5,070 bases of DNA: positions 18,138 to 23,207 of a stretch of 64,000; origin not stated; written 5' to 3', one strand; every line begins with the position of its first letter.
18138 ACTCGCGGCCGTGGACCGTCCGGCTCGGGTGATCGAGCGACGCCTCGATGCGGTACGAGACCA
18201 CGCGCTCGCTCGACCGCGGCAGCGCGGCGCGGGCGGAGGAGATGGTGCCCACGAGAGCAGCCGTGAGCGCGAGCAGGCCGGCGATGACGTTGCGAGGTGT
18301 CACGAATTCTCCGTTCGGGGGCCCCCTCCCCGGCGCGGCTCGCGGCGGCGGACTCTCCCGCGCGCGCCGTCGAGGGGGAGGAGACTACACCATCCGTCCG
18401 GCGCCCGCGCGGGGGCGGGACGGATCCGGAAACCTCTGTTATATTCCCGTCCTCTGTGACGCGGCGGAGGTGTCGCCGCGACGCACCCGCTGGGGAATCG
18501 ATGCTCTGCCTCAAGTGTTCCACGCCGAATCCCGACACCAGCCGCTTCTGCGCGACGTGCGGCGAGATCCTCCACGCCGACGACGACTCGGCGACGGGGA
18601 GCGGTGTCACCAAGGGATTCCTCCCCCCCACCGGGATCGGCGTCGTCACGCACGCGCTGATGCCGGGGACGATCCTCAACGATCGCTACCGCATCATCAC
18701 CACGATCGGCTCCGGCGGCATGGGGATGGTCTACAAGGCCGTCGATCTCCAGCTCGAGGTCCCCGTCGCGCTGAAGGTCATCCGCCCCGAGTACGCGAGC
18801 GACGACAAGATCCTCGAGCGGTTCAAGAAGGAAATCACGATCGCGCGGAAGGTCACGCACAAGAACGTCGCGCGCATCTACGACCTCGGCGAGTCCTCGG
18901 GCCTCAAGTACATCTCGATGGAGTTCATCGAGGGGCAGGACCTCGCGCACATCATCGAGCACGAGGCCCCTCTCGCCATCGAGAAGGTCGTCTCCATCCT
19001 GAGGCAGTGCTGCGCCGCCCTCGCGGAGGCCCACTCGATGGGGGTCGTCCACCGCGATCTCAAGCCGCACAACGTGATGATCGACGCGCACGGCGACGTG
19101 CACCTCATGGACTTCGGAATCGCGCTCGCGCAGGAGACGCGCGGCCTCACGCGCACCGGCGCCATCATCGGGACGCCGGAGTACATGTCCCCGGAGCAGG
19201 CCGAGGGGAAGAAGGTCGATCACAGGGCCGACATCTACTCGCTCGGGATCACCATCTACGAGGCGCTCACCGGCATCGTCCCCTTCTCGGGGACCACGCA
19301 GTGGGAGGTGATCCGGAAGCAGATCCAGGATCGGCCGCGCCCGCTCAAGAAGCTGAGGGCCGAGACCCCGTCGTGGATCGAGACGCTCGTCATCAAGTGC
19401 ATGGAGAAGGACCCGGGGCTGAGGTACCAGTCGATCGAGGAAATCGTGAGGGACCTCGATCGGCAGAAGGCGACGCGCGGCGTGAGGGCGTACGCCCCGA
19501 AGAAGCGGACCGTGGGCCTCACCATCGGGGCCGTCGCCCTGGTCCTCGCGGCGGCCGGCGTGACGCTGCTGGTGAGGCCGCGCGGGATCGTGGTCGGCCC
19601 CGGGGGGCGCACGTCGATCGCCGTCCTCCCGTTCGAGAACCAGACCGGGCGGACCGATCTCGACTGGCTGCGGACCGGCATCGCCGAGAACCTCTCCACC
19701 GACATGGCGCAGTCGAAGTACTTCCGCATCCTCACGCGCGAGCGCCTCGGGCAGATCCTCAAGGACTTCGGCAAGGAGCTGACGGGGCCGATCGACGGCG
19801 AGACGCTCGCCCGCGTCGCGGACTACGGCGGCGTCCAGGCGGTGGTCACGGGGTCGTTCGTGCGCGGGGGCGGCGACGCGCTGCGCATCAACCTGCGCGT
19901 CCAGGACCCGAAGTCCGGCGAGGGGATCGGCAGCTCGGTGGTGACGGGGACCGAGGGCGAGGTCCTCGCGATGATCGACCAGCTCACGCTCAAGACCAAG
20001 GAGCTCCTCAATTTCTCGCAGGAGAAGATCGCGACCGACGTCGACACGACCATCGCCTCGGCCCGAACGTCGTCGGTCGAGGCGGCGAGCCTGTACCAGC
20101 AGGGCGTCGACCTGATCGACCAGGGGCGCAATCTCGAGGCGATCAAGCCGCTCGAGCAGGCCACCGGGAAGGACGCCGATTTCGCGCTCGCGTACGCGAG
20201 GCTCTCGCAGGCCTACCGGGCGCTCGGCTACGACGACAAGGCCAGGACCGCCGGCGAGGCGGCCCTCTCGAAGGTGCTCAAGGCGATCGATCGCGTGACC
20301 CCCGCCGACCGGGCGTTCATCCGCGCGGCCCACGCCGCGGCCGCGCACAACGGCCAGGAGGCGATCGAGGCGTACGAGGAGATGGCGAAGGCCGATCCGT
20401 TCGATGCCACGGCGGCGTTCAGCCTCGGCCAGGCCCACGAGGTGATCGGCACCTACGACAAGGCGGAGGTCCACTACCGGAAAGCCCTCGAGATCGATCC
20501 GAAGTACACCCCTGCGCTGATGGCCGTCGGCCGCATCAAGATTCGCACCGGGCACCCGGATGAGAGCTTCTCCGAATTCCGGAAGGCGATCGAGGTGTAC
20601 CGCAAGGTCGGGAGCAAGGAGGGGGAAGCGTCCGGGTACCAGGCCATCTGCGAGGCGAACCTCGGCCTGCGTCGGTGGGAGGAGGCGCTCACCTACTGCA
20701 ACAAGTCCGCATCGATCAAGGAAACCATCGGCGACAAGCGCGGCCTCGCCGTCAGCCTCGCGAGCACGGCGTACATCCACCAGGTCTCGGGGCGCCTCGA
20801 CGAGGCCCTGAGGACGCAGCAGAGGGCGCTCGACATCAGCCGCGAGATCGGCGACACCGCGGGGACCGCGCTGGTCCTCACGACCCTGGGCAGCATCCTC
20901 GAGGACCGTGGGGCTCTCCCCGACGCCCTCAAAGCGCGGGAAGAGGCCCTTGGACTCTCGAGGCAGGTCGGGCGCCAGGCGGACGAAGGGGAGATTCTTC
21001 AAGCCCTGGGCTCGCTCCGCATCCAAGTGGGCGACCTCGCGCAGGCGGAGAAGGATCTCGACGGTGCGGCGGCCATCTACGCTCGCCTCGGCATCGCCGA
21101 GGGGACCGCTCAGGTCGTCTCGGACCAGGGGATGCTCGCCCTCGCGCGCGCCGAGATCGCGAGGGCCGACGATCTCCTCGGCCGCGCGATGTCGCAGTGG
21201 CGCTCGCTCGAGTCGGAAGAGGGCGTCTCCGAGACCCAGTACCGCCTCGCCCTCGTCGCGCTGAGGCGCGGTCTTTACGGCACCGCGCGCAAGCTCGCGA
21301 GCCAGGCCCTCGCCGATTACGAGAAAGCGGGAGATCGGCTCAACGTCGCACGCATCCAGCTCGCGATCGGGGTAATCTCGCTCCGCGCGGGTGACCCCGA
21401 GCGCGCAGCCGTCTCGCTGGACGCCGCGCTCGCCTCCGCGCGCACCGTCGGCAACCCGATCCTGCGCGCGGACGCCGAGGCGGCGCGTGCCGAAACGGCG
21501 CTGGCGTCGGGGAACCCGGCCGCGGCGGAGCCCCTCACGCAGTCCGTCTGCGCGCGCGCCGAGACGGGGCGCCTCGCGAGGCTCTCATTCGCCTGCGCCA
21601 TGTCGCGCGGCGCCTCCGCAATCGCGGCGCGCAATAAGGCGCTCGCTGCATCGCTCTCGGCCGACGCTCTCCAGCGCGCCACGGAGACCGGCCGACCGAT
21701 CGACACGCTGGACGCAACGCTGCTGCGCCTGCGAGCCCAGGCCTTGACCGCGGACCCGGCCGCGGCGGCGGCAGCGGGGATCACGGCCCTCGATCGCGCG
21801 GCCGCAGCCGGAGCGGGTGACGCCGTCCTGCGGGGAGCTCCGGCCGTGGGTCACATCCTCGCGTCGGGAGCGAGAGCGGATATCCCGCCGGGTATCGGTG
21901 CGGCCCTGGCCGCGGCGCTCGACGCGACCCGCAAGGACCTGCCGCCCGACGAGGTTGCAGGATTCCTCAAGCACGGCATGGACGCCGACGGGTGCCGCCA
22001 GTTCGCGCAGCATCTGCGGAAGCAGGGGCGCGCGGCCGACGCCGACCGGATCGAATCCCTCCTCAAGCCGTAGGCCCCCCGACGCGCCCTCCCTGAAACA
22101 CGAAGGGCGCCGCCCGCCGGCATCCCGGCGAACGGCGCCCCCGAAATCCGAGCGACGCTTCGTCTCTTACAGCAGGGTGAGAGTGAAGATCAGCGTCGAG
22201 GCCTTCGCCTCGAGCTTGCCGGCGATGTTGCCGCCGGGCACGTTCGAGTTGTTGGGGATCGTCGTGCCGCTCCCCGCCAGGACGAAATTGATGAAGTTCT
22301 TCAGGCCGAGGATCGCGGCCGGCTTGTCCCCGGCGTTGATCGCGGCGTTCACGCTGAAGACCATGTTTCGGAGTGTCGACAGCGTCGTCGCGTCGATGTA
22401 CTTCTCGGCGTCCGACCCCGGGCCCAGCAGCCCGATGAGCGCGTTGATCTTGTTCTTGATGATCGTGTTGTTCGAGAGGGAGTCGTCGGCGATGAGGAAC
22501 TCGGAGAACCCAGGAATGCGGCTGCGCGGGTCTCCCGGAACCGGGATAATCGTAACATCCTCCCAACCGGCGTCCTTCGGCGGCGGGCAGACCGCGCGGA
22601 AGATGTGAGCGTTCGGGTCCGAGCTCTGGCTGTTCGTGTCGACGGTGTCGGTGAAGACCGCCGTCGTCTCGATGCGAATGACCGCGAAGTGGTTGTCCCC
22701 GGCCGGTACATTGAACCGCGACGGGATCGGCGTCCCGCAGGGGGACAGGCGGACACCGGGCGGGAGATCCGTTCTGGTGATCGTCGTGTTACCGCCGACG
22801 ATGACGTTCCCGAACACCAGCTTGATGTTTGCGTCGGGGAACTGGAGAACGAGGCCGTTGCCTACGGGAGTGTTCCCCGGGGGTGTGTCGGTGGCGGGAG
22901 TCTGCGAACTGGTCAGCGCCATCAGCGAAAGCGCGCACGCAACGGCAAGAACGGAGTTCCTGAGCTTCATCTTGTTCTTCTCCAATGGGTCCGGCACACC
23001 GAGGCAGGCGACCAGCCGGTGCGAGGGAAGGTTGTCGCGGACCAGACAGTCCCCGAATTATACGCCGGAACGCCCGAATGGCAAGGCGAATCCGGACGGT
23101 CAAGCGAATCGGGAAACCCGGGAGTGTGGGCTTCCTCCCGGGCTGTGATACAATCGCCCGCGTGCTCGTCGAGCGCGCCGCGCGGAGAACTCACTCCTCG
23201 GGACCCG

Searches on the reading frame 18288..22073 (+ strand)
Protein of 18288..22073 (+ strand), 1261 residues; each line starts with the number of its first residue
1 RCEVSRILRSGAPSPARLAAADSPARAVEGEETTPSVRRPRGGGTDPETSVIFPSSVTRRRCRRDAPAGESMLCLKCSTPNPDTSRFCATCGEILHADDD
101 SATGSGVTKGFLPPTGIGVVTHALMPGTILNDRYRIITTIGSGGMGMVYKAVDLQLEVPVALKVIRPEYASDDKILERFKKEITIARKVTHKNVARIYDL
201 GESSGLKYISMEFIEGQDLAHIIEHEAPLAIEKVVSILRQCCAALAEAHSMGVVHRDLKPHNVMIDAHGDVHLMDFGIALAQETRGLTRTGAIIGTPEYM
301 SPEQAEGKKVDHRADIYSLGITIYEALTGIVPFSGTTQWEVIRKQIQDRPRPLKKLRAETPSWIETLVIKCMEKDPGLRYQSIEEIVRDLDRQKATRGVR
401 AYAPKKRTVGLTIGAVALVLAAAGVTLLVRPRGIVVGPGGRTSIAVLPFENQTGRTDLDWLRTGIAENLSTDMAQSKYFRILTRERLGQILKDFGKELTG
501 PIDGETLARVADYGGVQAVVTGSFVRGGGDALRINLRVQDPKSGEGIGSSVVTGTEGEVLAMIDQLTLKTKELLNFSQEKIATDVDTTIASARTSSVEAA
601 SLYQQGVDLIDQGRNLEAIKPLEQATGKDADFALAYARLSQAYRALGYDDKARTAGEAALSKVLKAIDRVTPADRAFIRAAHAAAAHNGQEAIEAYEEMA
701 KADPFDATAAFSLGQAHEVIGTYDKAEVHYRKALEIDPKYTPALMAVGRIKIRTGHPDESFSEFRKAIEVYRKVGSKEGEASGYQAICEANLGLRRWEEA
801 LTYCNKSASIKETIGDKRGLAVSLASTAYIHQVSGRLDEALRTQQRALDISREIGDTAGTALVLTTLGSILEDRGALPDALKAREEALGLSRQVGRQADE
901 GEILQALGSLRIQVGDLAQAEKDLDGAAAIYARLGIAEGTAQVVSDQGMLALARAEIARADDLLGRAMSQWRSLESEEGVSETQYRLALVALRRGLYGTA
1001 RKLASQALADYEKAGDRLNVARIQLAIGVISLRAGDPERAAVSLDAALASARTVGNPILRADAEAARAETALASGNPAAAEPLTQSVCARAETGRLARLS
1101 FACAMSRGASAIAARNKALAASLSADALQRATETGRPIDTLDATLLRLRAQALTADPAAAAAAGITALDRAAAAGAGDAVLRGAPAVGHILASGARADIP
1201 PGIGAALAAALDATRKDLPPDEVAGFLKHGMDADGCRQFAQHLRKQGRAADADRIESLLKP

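Call 71: search_protein_families(library=pfam, proteins=[window:18288-22073:+], max_evalue=0.0001)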
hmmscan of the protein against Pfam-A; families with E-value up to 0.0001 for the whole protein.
window:18288-22073:+ (1261 aa): 13 families
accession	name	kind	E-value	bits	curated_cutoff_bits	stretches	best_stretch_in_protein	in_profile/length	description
PF00069.31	Pkinase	-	1.6e-52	178.9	31.7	1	134-387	1-258/263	Protein kinase domain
PF07714.23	PK_Tyr_Ser-Thr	-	3.8e-35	121.9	23.1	1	136-389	3-257/258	Protein tyrosine and serine/threonine kinase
PF13424.12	TPR_12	-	3.8e-23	81.9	30.1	2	828-892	10-76/77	Tetratricopeptide repeat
PF07719.23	TPR_2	-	8e-17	60.4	27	0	708-740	2-34/34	Tetratricopeptide repeat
PF17874.7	TPR_MalT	-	3.8e-11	43.3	45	1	792-1052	51-311/336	MalT-like TPR region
PF13181.12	TPR_8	-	1.4e-10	40.9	25.7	0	709-740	3-34/34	Tetratricopeptide repeat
PF00515.34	TPR_1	-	1.8e-09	37.4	27.8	1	711-740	5-34/34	Tetratricopeptide repeat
PF13432.12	TPR_16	-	1.1e-07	32.6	32.7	1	683-739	7-63/65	Tetratricopeptide repeat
PF03109.22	ABC1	-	3.7e-07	30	22.9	1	202-280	138-215/244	ABC1 atypical kinase-like domain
PF13431.12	TPR_17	-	7.4e-07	29.4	24.4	0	729-759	1-31/34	Tetratricopeptide repeat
PF13414.12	TPR_11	-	1e-06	28.7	26.8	0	609-647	4-42/42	TPR repeat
PF12968.13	DUF3856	-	2.1e-05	25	27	0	748-807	16-81/143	Domain of Unknown Function (DUF3856)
PF14531.12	Kinase-like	-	3e-05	23.9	25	1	242-346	155-267/289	Kinase-like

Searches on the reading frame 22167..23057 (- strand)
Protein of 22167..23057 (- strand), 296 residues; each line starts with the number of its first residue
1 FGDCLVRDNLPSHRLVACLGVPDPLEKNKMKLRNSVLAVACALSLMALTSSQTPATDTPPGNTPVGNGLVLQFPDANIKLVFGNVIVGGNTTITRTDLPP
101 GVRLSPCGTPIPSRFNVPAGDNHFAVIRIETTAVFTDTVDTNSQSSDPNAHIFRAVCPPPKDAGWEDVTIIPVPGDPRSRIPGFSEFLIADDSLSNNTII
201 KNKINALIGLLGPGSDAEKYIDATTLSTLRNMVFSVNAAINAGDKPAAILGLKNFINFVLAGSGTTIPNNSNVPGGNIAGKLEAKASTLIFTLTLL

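Call 17: search_protein_families(library=pfam, proteins=[window:22167-23057:-], max_evalue=0.0001)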
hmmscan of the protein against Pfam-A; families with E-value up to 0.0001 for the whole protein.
window:22167-23057:- (296 aa): 1 family
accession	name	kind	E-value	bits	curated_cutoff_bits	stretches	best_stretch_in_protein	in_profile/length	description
PF20396.3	DUF6689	-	5.5e-13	49.2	27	1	167-295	148-273/275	Family of unknown function (DUF6689)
